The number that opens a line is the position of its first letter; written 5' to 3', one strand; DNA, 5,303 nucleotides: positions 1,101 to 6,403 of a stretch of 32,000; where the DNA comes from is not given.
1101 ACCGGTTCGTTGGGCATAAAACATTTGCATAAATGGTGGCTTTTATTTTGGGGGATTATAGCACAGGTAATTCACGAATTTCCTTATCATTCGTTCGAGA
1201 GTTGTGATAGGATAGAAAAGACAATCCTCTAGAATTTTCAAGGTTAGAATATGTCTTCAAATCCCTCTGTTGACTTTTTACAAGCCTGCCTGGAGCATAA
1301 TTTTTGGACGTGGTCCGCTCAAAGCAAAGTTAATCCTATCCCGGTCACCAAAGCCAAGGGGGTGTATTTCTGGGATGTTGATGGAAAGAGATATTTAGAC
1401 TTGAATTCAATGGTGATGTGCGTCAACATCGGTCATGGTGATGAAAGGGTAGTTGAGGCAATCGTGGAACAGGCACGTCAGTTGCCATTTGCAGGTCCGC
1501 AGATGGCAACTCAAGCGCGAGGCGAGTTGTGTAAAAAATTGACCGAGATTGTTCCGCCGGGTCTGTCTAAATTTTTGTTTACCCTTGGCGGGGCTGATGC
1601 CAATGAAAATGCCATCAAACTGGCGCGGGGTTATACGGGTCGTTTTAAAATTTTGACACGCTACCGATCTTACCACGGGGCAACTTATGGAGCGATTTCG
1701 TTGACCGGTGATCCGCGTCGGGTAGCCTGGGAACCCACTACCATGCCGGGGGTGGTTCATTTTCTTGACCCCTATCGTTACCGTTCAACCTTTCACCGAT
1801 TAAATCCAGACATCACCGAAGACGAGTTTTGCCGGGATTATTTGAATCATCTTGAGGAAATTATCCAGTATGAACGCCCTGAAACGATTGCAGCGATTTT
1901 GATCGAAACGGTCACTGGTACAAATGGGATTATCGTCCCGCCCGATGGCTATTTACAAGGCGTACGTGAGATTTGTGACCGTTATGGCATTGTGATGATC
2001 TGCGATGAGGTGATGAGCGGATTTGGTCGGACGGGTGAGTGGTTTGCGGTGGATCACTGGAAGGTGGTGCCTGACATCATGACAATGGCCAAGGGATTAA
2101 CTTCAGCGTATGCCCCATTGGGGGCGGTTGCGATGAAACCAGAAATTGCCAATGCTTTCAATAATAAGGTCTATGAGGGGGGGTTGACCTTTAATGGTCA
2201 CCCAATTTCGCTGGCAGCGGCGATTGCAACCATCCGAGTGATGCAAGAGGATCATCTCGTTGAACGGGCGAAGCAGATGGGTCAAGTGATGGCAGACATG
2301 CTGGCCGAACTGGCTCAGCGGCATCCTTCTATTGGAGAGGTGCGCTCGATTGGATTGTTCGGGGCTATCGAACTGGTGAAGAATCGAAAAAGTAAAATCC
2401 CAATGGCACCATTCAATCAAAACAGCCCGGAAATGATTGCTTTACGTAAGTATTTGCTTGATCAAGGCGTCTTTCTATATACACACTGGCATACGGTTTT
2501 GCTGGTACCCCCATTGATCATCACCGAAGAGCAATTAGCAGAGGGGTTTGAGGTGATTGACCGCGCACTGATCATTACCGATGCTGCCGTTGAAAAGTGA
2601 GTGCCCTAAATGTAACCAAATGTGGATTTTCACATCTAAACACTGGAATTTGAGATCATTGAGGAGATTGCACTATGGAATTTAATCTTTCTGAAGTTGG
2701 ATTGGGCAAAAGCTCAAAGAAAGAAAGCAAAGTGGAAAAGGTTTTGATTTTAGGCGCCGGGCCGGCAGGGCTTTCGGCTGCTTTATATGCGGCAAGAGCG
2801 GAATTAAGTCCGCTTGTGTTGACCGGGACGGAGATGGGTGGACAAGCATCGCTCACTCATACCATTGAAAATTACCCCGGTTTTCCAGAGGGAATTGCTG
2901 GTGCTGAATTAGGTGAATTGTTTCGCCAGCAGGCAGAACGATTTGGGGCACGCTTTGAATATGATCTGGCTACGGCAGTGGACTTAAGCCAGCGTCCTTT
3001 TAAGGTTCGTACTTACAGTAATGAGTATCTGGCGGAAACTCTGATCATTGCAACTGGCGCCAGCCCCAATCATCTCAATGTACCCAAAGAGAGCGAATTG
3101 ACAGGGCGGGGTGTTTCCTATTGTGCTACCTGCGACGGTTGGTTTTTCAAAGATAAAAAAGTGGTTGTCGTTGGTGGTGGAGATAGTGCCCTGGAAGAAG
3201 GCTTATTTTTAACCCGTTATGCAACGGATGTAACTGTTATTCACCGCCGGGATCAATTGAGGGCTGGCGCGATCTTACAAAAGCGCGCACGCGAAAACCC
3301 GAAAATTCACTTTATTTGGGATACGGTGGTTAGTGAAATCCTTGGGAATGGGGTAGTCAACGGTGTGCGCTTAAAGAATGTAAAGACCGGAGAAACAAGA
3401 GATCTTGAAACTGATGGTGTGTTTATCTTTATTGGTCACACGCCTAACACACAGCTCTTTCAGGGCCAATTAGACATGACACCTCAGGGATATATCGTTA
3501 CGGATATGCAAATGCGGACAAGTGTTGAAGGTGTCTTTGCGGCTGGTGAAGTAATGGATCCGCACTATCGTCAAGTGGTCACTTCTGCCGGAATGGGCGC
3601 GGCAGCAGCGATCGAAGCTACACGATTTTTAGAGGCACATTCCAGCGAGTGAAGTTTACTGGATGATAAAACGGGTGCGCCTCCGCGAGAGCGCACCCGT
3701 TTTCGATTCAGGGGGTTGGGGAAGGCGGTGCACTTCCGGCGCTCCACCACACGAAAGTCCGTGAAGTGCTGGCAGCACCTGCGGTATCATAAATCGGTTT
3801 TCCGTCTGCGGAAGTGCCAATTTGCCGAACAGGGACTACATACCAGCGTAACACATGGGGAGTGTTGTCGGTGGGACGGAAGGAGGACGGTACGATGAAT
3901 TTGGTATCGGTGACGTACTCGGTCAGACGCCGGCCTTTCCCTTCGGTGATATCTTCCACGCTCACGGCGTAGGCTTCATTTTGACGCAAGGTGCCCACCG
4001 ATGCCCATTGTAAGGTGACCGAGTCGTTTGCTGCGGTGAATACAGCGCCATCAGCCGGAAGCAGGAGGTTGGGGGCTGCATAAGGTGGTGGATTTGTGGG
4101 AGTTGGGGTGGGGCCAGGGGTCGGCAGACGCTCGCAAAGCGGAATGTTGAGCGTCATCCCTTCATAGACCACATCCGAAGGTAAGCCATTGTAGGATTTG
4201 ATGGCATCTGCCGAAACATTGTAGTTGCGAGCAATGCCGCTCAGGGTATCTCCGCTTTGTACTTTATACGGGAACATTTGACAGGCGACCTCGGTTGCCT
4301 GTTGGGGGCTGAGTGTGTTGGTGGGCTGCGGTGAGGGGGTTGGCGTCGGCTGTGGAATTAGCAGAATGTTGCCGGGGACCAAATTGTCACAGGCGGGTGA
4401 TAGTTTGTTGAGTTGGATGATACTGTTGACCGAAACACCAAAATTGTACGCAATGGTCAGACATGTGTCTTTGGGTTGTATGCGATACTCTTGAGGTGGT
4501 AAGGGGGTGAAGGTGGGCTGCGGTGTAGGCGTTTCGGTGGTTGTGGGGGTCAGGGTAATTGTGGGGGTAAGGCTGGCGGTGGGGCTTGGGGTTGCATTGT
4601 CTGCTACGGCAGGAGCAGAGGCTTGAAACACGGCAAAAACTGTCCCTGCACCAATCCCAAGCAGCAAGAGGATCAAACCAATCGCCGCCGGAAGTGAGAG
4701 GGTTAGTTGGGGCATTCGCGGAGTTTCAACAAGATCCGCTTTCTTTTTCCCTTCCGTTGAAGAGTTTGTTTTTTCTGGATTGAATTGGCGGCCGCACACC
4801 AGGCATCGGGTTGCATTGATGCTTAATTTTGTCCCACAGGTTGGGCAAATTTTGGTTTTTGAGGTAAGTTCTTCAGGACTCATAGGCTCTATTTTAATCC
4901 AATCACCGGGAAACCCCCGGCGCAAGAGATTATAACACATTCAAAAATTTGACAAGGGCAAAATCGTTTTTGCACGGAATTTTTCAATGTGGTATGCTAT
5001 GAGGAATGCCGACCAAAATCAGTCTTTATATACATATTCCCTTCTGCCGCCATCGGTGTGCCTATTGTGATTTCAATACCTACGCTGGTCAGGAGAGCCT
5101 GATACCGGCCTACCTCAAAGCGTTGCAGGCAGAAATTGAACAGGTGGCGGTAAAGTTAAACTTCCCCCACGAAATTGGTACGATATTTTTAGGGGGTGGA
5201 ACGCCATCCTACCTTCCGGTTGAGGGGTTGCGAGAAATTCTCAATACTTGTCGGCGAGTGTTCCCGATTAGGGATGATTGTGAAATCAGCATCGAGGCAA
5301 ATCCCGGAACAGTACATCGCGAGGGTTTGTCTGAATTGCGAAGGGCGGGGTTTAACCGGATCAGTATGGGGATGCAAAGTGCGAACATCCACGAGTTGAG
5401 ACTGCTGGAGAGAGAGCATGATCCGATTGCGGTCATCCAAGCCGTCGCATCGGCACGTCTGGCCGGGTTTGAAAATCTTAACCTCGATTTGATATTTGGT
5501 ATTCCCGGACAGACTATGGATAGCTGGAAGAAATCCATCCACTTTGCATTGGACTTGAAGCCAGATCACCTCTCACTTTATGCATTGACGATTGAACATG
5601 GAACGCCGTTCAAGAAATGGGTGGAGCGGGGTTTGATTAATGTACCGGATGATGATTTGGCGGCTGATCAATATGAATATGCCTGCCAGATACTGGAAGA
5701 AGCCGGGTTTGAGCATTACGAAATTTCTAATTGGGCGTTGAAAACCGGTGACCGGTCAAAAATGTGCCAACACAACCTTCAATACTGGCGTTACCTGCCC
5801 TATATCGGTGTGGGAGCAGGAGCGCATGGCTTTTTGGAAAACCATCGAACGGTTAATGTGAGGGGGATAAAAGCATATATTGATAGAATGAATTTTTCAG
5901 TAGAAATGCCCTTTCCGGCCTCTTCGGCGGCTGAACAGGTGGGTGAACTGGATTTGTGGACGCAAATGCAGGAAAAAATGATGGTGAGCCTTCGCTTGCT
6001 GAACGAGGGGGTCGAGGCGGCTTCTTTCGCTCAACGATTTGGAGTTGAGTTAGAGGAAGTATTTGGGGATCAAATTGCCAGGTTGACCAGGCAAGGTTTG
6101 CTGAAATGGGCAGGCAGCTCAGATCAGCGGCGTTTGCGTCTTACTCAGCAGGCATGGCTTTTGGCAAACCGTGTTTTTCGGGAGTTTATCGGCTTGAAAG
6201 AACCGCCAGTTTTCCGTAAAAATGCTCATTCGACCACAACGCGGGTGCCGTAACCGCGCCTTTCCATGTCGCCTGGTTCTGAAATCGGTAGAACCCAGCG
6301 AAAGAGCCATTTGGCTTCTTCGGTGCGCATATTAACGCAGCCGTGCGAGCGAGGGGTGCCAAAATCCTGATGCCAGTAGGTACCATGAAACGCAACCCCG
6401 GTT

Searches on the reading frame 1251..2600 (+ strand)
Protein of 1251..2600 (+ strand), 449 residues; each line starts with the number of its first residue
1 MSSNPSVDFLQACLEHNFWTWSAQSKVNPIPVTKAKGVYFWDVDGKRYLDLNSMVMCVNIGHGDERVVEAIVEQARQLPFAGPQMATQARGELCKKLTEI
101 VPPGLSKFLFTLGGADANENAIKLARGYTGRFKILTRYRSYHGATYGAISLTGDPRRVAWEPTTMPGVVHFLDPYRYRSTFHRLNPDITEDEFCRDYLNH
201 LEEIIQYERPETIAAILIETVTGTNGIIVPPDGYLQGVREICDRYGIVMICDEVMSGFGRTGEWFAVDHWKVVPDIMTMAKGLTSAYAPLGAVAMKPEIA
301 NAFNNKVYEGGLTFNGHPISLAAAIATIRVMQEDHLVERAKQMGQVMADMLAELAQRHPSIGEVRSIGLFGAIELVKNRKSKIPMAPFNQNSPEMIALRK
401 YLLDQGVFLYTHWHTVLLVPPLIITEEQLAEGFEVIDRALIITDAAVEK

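Call 74: search_protein_families(library=pfam, proteins=[window:1251-2600:+], max_evalue=0.00001)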
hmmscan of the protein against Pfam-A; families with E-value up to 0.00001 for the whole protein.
window:1251-2600:+ (449 aa): 1 family
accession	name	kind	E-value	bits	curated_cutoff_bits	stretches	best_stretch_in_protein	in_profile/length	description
PF00202.27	Aminotran_3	-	5.9e-96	322.1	30.5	1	26-440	7-403/403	Aminotransferase class-III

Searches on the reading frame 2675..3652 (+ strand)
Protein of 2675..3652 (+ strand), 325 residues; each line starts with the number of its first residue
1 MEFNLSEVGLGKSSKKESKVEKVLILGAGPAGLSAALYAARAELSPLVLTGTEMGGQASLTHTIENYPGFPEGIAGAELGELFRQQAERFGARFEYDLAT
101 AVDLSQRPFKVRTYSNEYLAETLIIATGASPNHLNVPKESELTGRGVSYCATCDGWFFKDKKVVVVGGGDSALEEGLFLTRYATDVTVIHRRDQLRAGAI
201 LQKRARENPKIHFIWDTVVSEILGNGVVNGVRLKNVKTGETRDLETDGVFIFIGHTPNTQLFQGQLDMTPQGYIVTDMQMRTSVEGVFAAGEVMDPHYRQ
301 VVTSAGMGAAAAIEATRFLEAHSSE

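Call 74: search_protein_families(library=pfam, proteins=[window:2675-3652:+], max_evalue=0.00001)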
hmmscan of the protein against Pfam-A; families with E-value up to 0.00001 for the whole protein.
window:2675-3652:+ (325 aa): 5 families
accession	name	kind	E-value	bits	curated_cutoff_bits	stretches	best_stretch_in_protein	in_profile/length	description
PF07992.20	Pyr_redox_2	-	7.8e-59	199.9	26.1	1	22-308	2-291/291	Pyridine nucleotide-disulphide oxidoreductase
PF13738.12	Pyr_redox_3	-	1.1e-24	87.7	30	1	99-291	104-305/305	Pyridine nucleotide-disulphide oxidoreductase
PF00070.33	Pyr_redox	-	1.3e-19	70.9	22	1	162-234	1-80/82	Pyridine nucleotide-disulphide oxidoreductase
PF00890.30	FAD_binding_2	-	5.3e-08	32.9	20.4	0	23-57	2-37/414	FAD binding domain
PF03486.20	HI0933_like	-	6.9e-07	29.4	50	0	22-51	2-31/244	HI0933-like protein Rossmann domain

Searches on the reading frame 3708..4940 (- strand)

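Call 74: search_protein_families(library=pfam, proteins=[window:3708-4940:-], max_evalue=0.00001)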
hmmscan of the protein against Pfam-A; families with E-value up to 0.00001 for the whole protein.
window:3708-4940:- (410 aa): 4 families
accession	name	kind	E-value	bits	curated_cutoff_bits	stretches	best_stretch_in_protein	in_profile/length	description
PF01476.26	LysM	-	1.2e-25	89.6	20.9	2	225-267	1-43/43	LysM domain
PF23473.1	LysM3_LYK4_5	-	2.5e-11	43.9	29.3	0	225-268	5-48/48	LYK4/5 LysM3 domain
PF23446.1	LysM1_NFP_LYK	-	2e-07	32.2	36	0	152-196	8-54/60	NFP/LYK LysM1 domain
PF23577.1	LysM_RLK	-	6.9e-06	26.4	27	0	225-251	3-29/44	LysM domain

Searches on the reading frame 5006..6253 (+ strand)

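Call 74: search_protein_families(library=pfam, proteins=[window:5006-6253:+], max_evalue=0.00001)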
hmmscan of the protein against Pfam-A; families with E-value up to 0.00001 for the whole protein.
window:5006-6253:+ (415 aa): 2 families
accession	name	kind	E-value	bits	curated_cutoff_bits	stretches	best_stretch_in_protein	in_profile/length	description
PF04055.27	Radical_SAM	-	7.3e-27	95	29.5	1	8-181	1-166/166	Radical SAM superfamily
PF06969.22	HemN_C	-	6.5e-13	49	24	1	315-386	1-67/67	HemN C-terminal domain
